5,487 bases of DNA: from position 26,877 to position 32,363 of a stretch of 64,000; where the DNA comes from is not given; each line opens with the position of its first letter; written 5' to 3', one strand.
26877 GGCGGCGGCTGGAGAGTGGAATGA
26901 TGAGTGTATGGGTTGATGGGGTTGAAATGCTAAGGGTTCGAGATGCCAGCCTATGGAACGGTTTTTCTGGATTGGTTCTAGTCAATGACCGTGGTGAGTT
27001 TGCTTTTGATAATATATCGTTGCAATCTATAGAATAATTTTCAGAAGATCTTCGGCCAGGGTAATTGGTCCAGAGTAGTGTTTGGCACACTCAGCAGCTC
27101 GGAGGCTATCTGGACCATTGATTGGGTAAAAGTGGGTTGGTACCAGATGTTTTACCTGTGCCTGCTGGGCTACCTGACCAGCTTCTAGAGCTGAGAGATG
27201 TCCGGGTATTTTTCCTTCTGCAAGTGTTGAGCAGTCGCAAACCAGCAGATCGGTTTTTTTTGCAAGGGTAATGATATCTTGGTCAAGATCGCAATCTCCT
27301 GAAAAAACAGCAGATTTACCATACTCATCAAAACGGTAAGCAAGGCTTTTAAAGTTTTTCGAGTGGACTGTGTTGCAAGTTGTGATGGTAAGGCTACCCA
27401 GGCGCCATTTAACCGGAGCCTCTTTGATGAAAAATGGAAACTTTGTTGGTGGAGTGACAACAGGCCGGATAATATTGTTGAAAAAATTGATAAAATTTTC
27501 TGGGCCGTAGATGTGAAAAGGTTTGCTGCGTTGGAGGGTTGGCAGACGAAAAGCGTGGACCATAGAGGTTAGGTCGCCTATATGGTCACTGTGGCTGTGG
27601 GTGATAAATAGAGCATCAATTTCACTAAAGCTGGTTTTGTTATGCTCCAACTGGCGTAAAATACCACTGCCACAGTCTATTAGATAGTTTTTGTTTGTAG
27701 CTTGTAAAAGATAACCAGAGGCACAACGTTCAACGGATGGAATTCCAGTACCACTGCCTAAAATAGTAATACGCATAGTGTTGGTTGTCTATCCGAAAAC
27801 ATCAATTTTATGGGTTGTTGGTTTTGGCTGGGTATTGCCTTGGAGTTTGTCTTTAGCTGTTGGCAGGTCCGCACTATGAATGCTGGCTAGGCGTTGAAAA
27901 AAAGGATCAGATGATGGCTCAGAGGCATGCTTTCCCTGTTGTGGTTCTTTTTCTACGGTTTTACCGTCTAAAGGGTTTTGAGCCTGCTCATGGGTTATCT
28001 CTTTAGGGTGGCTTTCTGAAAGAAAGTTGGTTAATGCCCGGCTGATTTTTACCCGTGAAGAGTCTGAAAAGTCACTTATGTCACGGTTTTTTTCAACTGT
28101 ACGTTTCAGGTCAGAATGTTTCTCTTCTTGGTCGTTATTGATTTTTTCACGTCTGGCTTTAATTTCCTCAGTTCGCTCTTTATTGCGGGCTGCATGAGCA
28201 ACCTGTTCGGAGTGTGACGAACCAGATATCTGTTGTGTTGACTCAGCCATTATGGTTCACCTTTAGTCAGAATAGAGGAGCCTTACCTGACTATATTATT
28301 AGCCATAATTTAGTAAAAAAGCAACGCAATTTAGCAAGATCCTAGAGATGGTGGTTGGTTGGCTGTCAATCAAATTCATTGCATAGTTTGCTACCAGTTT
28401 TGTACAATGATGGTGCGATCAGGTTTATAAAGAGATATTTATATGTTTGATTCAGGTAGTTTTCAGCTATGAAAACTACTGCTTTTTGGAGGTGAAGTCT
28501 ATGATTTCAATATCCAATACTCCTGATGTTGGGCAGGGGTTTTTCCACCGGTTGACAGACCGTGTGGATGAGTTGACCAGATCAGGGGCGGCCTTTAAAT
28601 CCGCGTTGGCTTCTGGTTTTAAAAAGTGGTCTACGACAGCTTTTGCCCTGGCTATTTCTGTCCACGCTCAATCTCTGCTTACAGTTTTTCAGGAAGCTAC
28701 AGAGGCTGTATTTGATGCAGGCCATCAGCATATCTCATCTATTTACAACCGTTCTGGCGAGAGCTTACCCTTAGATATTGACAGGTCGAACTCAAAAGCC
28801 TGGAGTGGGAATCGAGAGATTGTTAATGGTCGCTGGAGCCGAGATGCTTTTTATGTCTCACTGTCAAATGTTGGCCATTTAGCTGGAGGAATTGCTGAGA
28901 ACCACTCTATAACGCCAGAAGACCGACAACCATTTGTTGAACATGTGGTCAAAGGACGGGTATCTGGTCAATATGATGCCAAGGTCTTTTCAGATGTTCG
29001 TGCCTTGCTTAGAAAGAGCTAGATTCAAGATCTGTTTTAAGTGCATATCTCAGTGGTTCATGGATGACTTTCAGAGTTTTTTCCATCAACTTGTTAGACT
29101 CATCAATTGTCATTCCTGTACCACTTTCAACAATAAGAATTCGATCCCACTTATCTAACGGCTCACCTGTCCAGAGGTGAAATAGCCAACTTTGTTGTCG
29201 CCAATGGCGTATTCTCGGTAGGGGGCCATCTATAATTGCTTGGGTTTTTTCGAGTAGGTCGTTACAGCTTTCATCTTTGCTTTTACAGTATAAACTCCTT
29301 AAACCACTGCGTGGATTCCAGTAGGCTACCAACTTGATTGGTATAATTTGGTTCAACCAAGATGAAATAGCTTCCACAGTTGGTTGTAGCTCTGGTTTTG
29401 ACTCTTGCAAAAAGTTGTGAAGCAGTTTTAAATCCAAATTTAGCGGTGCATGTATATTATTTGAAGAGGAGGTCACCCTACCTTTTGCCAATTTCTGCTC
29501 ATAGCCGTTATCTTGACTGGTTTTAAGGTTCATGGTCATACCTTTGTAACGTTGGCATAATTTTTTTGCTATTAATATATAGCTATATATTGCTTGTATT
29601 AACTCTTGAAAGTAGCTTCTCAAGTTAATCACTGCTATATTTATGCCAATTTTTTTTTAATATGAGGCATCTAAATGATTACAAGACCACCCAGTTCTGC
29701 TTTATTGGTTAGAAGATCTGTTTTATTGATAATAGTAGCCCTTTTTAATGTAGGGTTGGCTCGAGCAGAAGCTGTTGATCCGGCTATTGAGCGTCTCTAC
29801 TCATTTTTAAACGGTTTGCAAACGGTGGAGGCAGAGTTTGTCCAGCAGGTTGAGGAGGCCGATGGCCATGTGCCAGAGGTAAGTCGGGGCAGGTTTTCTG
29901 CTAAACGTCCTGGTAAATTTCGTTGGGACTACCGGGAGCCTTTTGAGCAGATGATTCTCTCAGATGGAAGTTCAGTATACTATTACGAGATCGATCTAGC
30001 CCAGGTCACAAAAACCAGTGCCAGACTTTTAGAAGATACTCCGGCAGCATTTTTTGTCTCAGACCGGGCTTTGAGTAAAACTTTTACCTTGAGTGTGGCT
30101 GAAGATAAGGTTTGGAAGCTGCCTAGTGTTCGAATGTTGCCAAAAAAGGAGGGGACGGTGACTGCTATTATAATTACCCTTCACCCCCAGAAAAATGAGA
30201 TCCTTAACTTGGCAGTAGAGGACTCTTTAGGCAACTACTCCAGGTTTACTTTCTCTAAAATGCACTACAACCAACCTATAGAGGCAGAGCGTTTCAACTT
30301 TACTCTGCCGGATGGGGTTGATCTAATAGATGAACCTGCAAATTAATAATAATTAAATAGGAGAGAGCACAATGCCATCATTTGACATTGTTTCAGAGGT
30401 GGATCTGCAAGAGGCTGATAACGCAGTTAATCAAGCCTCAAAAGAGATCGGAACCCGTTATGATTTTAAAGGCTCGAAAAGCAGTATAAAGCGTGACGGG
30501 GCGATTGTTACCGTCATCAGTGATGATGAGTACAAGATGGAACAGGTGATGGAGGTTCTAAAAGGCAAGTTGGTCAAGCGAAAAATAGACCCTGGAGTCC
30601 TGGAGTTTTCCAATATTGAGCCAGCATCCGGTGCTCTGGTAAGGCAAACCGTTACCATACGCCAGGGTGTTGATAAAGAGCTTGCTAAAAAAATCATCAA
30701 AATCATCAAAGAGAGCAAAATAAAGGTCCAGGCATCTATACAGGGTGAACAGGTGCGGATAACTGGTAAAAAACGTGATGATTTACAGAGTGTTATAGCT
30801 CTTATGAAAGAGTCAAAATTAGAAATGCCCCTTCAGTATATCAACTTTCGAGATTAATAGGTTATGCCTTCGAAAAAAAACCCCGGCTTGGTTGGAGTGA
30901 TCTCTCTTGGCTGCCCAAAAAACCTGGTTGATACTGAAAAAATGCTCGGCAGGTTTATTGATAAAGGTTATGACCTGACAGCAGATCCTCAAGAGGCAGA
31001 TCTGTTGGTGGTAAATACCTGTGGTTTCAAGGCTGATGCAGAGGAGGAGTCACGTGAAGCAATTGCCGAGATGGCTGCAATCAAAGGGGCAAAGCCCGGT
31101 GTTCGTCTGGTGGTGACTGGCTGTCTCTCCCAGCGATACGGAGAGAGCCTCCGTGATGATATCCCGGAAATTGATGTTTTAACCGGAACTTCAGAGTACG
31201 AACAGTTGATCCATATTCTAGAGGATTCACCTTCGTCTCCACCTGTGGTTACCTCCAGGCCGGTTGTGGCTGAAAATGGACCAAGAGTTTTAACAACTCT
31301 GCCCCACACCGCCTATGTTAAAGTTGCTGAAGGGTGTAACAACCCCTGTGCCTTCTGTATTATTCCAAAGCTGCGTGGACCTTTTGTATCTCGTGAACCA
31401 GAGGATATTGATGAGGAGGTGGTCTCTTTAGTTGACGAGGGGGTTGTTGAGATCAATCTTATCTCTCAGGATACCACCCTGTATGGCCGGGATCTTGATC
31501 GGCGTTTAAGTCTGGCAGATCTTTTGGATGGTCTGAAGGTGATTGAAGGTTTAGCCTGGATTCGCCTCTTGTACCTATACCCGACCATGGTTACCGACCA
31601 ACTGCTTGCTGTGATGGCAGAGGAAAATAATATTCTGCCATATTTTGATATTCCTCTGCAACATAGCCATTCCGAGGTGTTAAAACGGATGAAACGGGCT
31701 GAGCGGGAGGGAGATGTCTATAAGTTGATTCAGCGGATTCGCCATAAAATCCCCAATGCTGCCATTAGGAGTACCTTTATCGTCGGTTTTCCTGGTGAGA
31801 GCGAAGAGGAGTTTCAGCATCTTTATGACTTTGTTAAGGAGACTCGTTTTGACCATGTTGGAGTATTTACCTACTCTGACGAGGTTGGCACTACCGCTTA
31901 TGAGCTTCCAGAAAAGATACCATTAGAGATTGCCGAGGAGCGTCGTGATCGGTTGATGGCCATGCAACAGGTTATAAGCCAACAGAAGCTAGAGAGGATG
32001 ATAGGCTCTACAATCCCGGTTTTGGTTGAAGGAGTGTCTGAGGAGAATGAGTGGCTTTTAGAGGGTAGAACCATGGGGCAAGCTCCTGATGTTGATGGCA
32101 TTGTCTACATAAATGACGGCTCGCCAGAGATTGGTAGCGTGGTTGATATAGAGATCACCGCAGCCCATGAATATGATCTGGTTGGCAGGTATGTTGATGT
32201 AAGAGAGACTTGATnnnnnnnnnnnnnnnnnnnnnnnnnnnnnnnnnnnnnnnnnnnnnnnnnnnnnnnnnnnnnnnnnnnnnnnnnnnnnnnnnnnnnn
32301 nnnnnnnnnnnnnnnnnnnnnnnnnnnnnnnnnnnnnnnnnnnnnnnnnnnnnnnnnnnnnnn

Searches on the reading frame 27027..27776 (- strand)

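Call 69: search_protein_families(library=pfam, proteins=[window:27027-27776:-], max_evalue=0.00001)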
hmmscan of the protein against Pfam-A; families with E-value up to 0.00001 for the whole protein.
window:27027-27776:- (249 aa): 2 families
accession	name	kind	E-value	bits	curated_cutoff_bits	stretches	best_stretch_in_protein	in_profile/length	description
PF12706.13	Lactamase_B_2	-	6.6e-23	81.8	27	1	30-216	2-200/200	Beta-lactamase superfamily domain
PF00753.33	Lactamase_B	-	1.7e-10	41.6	22.7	1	22-132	9-120/196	Metallo-beta-lactamase superfamily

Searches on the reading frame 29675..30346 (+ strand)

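Call 70: search_protein_families(library=pfam, proteins=[window:29675-30346:+], max_evalue=0.00001)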
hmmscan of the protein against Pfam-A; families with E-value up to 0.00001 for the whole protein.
window:29675-30346:+ (223 aa): 1 family
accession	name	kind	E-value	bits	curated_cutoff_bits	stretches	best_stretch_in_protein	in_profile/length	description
PF03548.22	LolA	-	9.6e-34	116.9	23.6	1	47-210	2-165/165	Outer membrane lipoprotein carrier protein LolA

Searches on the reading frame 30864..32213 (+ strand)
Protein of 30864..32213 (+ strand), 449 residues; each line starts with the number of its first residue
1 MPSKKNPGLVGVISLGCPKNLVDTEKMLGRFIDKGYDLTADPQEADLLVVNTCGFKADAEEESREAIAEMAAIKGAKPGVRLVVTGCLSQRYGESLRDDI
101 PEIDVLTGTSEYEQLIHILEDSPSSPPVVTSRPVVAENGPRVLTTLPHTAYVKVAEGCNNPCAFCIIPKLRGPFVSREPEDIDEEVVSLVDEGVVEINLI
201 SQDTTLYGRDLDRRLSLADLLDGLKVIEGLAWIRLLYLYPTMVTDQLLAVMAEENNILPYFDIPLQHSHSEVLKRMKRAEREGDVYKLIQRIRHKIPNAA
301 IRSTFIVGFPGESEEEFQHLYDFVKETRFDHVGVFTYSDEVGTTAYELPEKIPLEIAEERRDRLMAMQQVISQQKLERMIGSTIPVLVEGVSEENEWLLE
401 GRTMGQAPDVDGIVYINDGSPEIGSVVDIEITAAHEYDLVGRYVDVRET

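Call 70: search_protein_families(library=pfam, proteins=[window:30864-32213:+], max_evalue=0.00001)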
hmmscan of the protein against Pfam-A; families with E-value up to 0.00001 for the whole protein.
window:30864-32213:+ (449 aa): 4 families
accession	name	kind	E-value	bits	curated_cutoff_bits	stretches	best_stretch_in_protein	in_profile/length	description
PF00919.26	UPF0004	-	5.5e-27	94.1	27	1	11-108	3-98/98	Uncharacterized protein family UPF0004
PF04055.27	Radical_SAM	-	1.3e-24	87.7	29.5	1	153-324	2-166/166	Radical SAM superfamily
PF18693.7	TRAM_2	-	1.1e-17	64.4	27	1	380-444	1-63/63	TRAM domain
PF01938.26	TRAM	-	8.8e-08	32.3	21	1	378-442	2-59/61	TRAM domain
